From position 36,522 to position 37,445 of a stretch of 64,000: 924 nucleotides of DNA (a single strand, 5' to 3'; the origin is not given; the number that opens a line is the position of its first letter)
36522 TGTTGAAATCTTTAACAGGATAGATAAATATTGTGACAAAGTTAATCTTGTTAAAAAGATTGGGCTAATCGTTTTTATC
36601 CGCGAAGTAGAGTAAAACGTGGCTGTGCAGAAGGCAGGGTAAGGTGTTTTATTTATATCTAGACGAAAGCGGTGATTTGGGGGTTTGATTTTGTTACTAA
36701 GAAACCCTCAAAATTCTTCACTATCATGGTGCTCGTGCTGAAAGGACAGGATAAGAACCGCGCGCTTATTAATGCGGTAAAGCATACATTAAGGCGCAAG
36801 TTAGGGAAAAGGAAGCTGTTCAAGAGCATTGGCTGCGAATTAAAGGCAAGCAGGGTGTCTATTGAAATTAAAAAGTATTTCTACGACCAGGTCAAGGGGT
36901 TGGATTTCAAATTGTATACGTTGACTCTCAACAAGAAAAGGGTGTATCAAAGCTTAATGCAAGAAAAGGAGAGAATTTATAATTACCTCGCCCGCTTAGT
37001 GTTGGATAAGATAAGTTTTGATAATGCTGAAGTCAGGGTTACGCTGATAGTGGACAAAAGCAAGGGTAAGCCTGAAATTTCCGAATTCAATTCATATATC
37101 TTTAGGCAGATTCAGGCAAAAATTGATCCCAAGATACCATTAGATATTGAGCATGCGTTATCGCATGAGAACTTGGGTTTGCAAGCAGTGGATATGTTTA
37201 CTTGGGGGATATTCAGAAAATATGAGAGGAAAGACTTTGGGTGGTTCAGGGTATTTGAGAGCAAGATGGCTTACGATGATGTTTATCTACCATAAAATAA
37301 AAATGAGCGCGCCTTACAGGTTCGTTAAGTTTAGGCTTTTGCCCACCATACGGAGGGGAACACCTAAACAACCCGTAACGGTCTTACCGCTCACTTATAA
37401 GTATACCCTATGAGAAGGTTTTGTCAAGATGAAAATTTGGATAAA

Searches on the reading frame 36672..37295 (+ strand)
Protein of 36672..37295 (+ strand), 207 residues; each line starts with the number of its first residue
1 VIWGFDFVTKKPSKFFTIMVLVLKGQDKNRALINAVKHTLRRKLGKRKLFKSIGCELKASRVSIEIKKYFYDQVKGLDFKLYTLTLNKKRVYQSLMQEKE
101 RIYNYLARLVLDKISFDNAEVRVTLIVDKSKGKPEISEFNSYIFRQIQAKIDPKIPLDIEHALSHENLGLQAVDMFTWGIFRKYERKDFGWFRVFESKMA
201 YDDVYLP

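Call 5: search_protein_families(library=pfam, proteins=[window:36672-37295:+], max_evalue=0.01)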
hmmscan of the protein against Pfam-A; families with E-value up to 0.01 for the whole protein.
window:36672-37295:+ (207 aa): 1 family
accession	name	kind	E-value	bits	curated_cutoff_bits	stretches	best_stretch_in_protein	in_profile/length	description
PF12686.12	DUF3800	-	2.5e-07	32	21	1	10-183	13-149/149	Protein of unknown function (DUF3800)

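Call 6: search_protein_families(library=padloc, proteins=[window:36672-37295:+], max_evalue=0.01)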
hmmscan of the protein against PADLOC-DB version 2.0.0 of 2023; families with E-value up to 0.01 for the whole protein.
window:36672-37295:+ (207 aa): 1 family
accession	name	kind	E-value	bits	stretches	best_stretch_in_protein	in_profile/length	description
PDLC02917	DUF3800_VII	-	5.3e-06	24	1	39-185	41-190/233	-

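Call 8: search_protein_families(library=ncbifam, proteins=[window:36672-37295:+], max_evalue=0.01)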
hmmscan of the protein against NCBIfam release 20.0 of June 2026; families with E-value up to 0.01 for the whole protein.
window:36672-37295:+ (207 aa): 0 families
